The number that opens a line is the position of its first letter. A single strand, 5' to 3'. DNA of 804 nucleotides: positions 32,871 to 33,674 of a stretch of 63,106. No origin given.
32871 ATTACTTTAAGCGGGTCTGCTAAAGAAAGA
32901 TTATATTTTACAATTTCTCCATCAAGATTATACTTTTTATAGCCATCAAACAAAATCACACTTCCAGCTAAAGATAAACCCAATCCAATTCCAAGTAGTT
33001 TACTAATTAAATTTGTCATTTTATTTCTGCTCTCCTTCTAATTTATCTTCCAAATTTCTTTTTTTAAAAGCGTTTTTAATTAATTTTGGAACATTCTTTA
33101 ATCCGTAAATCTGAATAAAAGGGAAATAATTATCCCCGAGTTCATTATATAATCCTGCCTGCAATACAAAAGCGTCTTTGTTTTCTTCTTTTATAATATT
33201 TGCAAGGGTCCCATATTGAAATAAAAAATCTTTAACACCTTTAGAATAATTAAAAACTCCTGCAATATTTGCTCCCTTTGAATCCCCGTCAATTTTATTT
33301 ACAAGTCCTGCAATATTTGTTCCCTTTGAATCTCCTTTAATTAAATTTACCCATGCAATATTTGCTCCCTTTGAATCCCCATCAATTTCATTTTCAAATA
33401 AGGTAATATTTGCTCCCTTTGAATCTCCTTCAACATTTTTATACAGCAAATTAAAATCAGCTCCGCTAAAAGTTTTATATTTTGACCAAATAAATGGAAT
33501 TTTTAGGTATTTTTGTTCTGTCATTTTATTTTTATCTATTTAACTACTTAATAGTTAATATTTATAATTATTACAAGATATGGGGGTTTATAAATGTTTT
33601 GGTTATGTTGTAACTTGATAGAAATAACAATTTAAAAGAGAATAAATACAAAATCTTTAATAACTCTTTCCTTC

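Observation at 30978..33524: Tightly packed operon of nine unrecognisable small genes (74-167 aa), several membrane-anchored or lipoprotein-like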

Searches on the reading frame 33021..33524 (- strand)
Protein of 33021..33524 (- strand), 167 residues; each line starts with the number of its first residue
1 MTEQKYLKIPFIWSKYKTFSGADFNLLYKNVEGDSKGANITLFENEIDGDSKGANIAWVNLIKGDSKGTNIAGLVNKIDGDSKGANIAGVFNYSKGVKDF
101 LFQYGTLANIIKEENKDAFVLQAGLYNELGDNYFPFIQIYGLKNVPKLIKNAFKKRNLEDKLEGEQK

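Call 3: search_protein_families(library=pfam, proteins=[window:33021-33524:-], max_evalue=1)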
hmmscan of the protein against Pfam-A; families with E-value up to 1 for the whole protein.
window:33021-33524:- (167 aa): 0 families

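Call 4: search_protein_families(library=phrogs, proteins=[window:33021-33524:-], max_evalue=1)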
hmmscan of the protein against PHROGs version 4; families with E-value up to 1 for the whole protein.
window:33021-33524:- (167 aa): 1 family
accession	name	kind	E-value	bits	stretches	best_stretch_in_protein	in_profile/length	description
phrog_30319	-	unknown function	0.11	13.4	1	78-127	11-60/141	-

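Call 6: find_homologous_proteins(query=window:33021-33524:-, max_evalue=0.01)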
Query window:33021-33524:- (167 aa): 9 proteins with E <= 0.01 among 947 candidates.
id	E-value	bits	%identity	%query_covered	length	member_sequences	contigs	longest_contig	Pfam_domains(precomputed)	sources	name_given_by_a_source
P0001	1.6e-103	362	100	100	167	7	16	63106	-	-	-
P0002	1.0e-78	281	89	94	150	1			-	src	-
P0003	1.5e-66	242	60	99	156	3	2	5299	-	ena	-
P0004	5.4e-52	194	59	96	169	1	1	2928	-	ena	-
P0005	3.3e-46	175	56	96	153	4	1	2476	-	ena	-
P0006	7.7e-43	164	56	95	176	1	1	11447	-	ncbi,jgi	-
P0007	1.7e-40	157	54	89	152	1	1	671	-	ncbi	-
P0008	2.5e-31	127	48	92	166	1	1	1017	-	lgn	-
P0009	7.8e-28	116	43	91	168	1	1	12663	-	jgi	jgi:hypothetical protein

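Call 9: find_encoding_contigs(protein=P0006, flank=8000, max_places=4)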
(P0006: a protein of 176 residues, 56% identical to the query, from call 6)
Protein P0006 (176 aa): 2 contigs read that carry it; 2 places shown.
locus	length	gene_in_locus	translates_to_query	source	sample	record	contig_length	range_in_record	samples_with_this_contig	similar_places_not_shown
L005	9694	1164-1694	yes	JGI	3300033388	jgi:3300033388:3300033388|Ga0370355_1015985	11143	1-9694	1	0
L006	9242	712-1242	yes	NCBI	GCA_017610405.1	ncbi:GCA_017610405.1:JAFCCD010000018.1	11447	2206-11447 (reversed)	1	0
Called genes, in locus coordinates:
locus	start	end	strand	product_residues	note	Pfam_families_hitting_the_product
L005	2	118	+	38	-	?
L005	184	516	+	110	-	-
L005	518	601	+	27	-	-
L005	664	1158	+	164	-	-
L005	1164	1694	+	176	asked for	-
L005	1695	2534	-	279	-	PF01909:NTP_transf_2 (weak), PF18765:Polbeta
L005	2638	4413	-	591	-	PF01261:AP_endonuc_2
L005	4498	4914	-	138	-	-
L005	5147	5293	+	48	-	-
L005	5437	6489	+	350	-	-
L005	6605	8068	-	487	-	-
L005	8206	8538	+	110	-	-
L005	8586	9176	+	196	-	PF13302:Acetyltransf_3, PF13420:Acetyltransf_4, PF00583:Acetyltransf_1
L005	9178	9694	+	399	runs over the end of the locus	PF00749:tRNA-synt_1c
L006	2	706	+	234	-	?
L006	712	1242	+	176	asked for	-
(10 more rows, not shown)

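Call 10: find_encoding_contigs(protein=P0009, flank=8000, max_places=4)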
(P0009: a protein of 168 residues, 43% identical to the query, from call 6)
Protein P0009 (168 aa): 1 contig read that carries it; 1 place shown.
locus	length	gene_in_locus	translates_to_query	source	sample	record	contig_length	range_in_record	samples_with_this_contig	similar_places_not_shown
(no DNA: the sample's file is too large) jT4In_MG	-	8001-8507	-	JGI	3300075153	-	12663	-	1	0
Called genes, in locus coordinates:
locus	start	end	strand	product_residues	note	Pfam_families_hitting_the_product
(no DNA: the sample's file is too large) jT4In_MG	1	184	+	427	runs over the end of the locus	PF00009:GTP_EFTU, PF01926:MMR_HSR1 (faint), PF03144:GTP_EFTU_D2, PF03143:GTP_EFTU_D3, PF22594:GTP-eEF1A_C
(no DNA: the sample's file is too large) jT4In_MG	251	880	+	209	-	-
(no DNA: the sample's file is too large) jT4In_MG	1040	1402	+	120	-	-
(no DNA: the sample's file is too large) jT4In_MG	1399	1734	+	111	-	-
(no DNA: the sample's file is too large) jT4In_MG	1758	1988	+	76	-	-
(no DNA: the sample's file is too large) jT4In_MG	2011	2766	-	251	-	-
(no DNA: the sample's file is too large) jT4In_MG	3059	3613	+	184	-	-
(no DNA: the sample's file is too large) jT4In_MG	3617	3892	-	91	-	-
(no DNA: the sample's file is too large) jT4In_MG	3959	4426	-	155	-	-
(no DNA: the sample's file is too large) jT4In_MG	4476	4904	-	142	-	-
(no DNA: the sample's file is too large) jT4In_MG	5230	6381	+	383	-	PF01751:Toprim (weak), PF13155:Toprim_2 (weak), PF13662:Toprim_4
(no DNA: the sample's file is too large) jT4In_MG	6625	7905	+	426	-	PF11614:FixG_C (faint), PF15780:ASH (weak)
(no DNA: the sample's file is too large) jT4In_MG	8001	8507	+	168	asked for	-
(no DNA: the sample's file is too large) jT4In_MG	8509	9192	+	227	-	-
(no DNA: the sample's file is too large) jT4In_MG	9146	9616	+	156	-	-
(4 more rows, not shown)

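Call 11: find_encoding_contigs(protein=P0003, flank=8000, max_places=4)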
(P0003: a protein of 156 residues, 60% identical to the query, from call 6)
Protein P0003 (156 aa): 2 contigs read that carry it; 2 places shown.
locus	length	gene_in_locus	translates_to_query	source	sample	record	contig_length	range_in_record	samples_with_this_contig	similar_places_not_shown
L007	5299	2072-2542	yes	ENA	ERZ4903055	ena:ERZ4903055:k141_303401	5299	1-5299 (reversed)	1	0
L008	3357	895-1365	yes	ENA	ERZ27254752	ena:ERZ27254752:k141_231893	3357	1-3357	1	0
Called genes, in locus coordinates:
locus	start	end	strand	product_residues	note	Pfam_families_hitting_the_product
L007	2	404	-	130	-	?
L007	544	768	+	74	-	-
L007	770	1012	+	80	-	-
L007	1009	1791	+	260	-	PF01978:TrmB, PF11495:TrmB_EBD_N (faint)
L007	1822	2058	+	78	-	-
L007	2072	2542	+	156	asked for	-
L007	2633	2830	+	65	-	-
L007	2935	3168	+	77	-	-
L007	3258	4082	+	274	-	-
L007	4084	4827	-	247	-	PF04402:SIMPL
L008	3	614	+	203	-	?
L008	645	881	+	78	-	-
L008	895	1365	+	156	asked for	-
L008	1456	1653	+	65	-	-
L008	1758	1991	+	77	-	-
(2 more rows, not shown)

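Call 12: search_protein_families(library=ncbifam, proteins=[window:33021-33524:-], max_evalue=1)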
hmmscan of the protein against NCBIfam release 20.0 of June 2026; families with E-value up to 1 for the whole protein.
window:33021-33524:- (167 aa): 2 families
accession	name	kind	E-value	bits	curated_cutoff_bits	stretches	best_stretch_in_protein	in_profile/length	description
NF047437.1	VC2662_fam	equivalog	1.2e-08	34.6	140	1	8-102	46-139/187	VC2662 family protein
NF047436.1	LA_2272_repeat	domain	8.8e-07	28.6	25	2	52-79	2-28/30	LA_2272 family surface repeat-containing protein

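Call 13: search_protein_families(library=padloc, proteins=[window:33021-33524:-], max_evalue=1)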
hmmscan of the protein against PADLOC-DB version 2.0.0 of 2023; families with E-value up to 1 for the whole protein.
window:33021-33524:- (167 aa): 0 families

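Call 14: find_encoding_contigs(protein=P0001, flank=10000, max_places=10)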
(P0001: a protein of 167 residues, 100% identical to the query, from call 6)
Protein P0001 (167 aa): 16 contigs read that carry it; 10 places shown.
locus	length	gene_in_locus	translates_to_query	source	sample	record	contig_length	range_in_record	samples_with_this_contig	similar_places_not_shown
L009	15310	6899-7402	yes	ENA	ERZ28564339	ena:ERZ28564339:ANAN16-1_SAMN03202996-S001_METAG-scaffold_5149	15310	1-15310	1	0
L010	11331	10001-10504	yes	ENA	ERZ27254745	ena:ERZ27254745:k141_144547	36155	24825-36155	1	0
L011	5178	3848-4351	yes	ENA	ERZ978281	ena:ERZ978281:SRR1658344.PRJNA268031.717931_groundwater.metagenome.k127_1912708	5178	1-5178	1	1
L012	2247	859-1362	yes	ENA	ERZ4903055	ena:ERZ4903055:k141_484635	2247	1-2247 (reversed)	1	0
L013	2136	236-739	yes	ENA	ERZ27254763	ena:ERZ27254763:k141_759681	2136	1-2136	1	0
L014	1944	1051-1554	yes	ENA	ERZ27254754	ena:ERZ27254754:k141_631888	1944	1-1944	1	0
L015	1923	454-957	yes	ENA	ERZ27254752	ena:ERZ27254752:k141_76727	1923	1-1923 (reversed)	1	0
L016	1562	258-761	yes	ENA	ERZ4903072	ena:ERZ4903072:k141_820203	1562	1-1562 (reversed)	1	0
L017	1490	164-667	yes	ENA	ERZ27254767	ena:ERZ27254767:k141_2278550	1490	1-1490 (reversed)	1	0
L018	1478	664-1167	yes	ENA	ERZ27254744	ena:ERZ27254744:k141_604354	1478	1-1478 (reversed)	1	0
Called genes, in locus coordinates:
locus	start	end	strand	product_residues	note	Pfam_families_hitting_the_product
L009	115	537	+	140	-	-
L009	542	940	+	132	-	PF07884:VKOR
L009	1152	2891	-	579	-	PF00270:DEAD, PF04851:ResIII (weak), PF00271:Helicase_C, PF16124:RecQ_Zn_bind, PF00570:HRDC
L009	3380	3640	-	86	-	-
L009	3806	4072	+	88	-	PF01247:Ribosomal_L35Ae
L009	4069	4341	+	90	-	-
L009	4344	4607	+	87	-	-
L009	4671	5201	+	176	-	PF00252:Ribosomal_L16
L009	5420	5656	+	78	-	PF24434:DUF7557 (weak)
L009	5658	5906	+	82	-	PF05016:ParE_toxin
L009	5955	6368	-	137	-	PF01934:HepT-like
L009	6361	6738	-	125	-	PF01909:NTP_transf_2 (weak), PF18765:Polbeta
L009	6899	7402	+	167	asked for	-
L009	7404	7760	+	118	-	-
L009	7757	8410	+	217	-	-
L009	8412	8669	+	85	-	-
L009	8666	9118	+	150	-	-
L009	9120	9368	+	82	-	-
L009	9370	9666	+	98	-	-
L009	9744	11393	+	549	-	PF02554:CstA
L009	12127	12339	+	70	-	PF01191:RNA_pol_Rpb5_C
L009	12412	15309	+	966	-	?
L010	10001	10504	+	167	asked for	-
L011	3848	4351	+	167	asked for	-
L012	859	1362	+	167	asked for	-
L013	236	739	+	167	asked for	-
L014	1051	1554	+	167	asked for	-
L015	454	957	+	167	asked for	-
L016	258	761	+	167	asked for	-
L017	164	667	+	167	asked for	-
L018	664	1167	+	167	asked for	-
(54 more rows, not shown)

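Call 20: find_homologous_proteins(query=L009:7757-8407:+, max_evalue=0.01)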
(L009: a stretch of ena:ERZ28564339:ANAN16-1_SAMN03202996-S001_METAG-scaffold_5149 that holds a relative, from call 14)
Query L009:7757-8407:+ (217 aa): 29 proteins with E <= 0.01 among 526 candidates.
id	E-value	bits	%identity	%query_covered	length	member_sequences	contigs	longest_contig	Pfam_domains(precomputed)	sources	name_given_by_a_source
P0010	3.9e-127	440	96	100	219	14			-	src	-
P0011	1.1e-99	350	80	97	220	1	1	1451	-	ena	-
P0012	2.5e-99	349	78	100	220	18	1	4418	-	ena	-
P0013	1.9e-98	346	78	100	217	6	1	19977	-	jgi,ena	-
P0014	6.6e-95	335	75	99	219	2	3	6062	-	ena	-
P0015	9.3e-95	334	78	94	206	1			-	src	-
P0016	2.1e-90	320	75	100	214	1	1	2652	-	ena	-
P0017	1.0e-87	311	74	100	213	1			-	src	-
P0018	3.2e-87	310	74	99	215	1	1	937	-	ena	-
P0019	4.7e-87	309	70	98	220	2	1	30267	-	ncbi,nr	ncbi:hypothetical protein HYS72_00310 [Candidatus Pacearchaeota archaeon]|nr:hypothetical protein [C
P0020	3.0e-86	307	72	100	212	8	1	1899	-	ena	-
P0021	1.5e-84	301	67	99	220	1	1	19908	-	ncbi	-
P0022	7.5e-84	299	71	100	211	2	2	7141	-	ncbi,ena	ncbi:MAG: hypothetical protein AABX44_02100 [Nanoarchaeota archaeon]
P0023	4.3e-83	296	71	100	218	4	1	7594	-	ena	-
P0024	4.5e-83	296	72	100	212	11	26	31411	-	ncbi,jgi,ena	-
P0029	6.9e-65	237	61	99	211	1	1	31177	-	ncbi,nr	ncbi:MAG: hypothetical protein Q8O84_01345 [Nanoarchaeota archaeon]|nr:hypothetical protein [Nanoarc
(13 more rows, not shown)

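Call 22: find_encoding_contigs(protein=P0024, flank=8000, max_places=3)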
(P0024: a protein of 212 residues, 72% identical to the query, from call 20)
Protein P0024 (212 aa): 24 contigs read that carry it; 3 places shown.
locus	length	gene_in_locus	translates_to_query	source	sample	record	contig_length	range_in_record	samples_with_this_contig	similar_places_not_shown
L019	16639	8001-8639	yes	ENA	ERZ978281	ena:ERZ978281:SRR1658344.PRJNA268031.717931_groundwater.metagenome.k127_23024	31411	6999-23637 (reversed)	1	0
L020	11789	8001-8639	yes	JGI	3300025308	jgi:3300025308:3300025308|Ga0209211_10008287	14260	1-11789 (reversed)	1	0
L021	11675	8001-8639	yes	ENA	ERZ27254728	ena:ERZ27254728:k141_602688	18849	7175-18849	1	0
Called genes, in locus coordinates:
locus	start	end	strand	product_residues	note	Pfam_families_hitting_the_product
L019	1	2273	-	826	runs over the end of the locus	PF03104:DNA_pol_B_exo1, PF10108:DNA_pol_B_exo2, PF00136:DNA_pol_B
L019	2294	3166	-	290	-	PF00140:Sigma70_r1_2, PF04542:Sigma70_r2, PF04539:Sigma70_r3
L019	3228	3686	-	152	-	-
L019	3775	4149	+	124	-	-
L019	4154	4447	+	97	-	-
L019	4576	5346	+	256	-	PF01925:TauE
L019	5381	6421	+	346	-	PF00752:XPG_N, PF00867:XPG_I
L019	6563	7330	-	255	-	-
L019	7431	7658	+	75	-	PF24434:DUF7557 (weak)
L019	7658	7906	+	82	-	PF05016:ParE_toxin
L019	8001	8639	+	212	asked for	-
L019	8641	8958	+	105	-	-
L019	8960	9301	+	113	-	-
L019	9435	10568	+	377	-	-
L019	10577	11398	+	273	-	-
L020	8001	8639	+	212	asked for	-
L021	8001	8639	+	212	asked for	-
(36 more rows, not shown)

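Call 23: find_encoding_contigs(protein=P0029, flank=8000, max_places=2)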
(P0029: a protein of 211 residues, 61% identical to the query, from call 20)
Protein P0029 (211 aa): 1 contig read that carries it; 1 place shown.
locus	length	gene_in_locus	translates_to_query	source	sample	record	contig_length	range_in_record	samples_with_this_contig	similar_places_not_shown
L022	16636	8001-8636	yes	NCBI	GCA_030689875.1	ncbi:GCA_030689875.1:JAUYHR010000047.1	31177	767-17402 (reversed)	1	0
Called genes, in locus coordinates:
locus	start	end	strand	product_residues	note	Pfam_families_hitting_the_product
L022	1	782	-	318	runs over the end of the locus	-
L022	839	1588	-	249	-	PF02535:Zip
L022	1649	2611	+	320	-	PF17125:Methyltr_RsmF_N, PF01728:FtsJ (weak), PF01189:Methyltr_RsmB-F, PF13847:Methyltransf_31 (weak)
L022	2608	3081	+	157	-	PF13636:Methyltranf_PUA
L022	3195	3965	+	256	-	PF01925:TauE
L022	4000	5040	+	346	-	PF00752:XPG_N, PF00867:XPG_I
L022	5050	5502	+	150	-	-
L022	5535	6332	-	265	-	-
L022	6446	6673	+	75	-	PF24434:DUF7557 (faint)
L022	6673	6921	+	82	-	PF05016:ParE_toxin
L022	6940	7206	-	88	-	-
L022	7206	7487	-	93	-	PF26688:RHH_12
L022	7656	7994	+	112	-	-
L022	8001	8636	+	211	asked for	-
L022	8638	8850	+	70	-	-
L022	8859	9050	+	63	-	-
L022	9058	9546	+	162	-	-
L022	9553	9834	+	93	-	-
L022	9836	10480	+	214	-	PF01464:SLT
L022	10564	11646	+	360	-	-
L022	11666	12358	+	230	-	-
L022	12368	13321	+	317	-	-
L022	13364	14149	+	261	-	PF25133:TYW2_N_2, PF02475:TRM5-TYW2_MTfase, PF09445:Methyltransf_15 (weak)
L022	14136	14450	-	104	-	-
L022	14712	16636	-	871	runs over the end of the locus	PF14890:Intein_splicing, PF14528:LAGLIDADG_3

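Call 24: find_encoding_contigs(protein=P0019, flank=8000, max_places=2)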
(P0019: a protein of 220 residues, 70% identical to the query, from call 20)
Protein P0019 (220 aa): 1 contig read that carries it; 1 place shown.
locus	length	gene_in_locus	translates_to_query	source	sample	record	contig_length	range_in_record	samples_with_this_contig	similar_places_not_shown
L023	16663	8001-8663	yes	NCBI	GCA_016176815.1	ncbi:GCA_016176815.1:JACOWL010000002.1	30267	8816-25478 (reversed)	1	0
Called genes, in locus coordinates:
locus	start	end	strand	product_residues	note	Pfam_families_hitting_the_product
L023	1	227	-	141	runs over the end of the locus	-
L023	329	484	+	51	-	-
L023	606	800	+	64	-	-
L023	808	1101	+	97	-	-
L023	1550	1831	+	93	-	PF01925:TauE (weak)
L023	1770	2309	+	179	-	PF01925:TauE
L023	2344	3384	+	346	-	PF00752:XPG_N, PF00867:XPG_I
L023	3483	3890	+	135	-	-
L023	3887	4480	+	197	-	PF01909:NTP_transf_2, PF18765:Polbeta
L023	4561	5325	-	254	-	-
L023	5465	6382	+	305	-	PF02661:Fic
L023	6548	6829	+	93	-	-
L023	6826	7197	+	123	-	-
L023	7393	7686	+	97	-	-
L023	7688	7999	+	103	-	-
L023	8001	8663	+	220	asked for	-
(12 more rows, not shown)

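Call 34: find_related_loci(query=A1, collection=viral_contigs, flank=8000)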
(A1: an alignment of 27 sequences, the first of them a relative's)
Query A1 (219 aa) in viral_contigs; peptide patterns used: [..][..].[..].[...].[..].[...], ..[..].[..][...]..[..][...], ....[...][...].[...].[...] (x = any residue, [..] = any of these).
268 stretches matched a pattern, but none encodes a relative of the query by tblastn (E <= 1e-3).

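Call 35: find_related_loci(query=A1, collection=genome_contigs, flank=6000)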
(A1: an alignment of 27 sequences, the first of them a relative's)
Query A1 (219 aa) in genome_contigs; peptide patterns used: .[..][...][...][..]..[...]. (x = any residue, [..] = any of these).
39 stretches matched a pattern; 6 encode a relative of the query (tblastn E <= 1e-3); 6 distinct loci.
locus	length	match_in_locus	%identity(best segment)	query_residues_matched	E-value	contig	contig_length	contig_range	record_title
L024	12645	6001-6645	71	1-216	2e-96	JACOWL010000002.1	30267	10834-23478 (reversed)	MAG: Candidatus Pacearchaeota archaeon isolate NC_groundwater_125_Ag_B-0.1um_31_18 S3_GD2017_2_B1_scaffold_1953, whole g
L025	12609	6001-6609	61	8-216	2e-75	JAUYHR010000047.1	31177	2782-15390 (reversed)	MAG: Nanoarchaeota archaeon isolate C24_maxbin.164_sub C24_k141_740843, whole genome shotgun sequence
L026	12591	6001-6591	47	14-217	1e-57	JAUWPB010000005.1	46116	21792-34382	MAG: Nanoarchaeota archaeon isolate CSMAG_2465 CSMAG_2465_k141_1449422_length_46116_cov_45.9569, whole genome shotgun se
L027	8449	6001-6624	45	1-219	7e-56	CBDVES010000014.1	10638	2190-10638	MAG TPA_asm: uncultured archaeon isolate SRR22302360_concoct_122 genome assembly, contig: ERZ25073602.2125, whole genome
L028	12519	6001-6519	35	1-218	7e-30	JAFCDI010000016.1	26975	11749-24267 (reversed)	Candidatus Pacearchaeota archaeon isolate Meg19_1012_Bin_412 Meg19_1012_Bin_412_scaffold_36398, whole genome shotgun seq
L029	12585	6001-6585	31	1-216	9e-13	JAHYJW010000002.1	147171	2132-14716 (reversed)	MAG: Patescibacteria group bacterium isolate KA32 NODE_36_length_147171_cov_11.272660, whole genome shotgun sequence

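Call 39: predict_structure(alignment_id=A1)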
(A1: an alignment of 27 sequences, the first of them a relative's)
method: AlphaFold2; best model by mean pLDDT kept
length: 219 residues; sequences in the alignment: 27
mean_pLDDT: 82.8   pTM: 0.79
mean pLDDT of the five models: 82.8, 82.8, 82.4, 76.3, 73.9
residues with pLDDT >= 90: 71; 70-90: 116; 50-70: 31; < 50: 1
segments of 3 or more residues with pLDDT < 50: none
pLDDT, mean of each block of 10 residues (from residue 1): 69 91 95 92 78 80 85 90 77 57 65 92 95 90 88 85 88 87 91 84 66 75
secondary structure, 60 per line:
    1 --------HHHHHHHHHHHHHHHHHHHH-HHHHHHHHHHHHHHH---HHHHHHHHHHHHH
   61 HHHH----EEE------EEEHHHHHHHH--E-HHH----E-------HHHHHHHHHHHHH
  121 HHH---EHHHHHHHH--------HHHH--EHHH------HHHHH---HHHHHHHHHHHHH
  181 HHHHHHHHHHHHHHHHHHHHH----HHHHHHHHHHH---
elements in order: H9-28 H30-44 H48-64 E69-71 E78-80 H81-88 H108-123 H128-135 H144-147 H160-164 H168-201 H206-216

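Call 41: search_solved_structures(query=A1, max_evalue=10)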
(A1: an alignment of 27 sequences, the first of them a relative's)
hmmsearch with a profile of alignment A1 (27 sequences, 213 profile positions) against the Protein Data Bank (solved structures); distinct sequences matched with E-value up to 10: 2.
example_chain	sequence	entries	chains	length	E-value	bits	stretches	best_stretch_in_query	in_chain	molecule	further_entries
3dxr_A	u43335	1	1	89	0.44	13.4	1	151-211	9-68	Mitochondrial import inner membrane translocase subunit TIM9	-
6lo8_E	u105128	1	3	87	0.44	13.4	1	151-211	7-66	Mitochondrial import inner membrane translocase subunit TIM9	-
